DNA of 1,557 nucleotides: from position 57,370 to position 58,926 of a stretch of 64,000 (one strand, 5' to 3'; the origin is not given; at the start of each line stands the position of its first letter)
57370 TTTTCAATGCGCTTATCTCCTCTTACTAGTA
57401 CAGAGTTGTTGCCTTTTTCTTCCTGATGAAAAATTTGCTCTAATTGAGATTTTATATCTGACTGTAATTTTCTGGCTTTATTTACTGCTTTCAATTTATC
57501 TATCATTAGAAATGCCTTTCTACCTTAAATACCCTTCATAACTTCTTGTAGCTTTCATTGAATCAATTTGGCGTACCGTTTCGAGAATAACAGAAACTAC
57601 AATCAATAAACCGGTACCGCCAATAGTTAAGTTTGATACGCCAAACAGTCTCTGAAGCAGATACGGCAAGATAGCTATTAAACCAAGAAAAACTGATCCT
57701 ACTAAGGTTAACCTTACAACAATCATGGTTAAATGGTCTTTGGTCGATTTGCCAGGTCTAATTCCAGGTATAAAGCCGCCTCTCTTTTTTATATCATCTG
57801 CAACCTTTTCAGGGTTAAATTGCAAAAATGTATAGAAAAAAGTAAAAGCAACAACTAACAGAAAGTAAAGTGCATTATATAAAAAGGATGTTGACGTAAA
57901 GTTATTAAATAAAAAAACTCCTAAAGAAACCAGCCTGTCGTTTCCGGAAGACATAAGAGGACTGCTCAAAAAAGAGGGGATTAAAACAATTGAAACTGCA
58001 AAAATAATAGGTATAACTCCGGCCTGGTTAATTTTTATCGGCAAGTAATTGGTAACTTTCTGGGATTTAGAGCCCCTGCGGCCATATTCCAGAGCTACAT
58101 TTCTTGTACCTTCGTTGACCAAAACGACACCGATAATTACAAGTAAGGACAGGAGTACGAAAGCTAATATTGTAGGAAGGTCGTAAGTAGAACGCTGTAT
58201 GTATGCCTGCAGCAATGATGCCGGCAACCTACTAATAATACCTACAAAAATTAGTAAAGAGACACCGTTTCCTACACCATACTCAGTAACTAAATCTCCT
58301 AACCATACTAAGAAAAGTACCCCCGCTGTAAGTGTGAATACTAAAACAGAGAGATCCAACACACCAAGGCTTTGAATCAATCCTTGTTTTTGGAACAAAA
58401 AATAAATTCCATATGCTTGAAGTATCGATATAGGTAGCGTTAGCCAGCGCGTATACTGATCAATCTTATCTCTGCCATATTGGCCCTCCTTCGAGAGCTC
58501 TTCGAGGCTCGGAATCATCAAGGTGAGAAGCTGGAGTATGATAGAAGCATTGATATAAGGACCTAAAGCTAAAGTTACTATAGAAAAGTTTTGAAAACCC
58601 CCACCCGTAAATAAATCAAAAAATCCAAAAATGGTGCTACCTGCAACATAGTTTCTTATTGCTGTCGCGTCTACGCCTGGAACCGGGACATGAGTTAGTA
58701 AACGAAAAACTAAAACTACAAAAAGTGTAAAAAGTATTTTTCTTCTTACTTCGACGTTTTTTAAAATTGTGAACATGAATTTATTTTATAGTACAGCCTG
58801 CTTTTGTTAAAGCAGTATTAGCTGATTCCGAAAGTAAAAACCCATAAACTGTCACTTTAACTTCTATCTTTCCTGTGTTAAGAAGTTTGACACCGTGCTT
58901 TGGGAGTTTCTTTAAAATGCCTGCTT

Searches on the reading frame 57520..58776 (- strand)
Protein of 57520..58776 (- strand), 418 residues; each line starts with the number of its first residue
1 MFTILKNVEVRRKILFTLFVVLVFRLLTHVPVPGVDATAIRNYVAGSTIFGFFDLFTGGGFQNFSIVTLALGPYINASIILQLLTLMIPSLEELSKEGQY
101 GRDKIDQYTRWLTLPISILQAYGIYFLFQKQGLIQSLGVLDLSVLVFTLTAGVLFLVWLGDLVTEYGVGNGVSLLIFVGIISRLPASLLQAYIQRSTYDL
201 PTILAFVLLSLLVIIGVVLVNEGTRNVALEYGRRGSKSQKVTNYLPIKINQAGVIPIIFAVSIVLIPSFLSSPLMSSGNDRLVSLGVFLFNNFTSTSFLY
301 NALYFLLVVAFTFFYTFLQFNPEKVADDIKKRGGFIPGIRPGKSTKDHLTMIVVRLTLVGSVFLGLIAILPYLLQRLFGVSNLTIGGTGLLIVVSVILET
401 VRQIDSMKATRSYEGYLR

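Call 13: find_encoding_contigs(protein=window:57520-58776:-, flank=10000, max_places=1)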
Protein window:57520-58776:- (418 aa): 18 contigs read that carry it; 1 place shown.
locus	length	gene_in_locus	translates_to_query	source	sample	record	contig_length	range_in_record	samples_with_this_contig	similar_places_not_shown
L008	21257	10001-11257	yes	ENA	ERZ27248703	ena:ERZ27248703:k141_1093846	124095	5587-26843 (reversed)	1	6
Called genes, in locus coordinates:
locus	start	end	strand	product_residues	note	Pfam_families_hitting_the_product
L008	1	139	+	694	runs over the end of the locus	PF00009:GTP_EFTU, PF22042:EF-G_D2, PF03144:GTP_EFTU_D2, PF14492:EFG_III, PF03764:EFG_IV, PF00679:EFG_C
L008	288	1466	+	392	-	PF00009:GTP_EFTU, PF03144:GTP_EFTU_D2, PF03143:GTP_EFTU_D3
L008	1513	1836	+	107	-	PF00338:Ribosomal_S10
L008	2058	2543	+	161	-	PF00297:Ribosomal_L3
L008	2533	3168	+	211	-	PF00573:Ribosomal_L4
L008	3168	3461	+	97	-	PF00276:Ribosomal_L23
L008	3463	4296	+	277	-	PF00181:Ribosomal_L2_N, PF03947:Ribosomal_L2_C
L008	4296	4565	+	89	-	PF00203:Ribosomal_S19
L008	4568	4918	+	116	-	PF00237:Ribosomal_L22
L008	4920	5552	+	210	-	PF05316:VAR1 (faint), PF07650:KH_2, PF00189:Ribosomal_S3_C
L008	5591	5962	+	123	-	PF00252:Ribosomal_L16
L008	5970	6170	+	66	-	-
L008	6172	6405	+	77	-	PF00366:Ribosomal_S17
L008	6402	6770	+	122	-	PF00238:Ribosomal_L14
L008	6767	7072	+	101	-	PF23291:KOW4_SPT5 (weak), PF00467:KOW, PF17136:ribosomal_L24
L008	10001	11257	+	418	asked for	PF00344:SecY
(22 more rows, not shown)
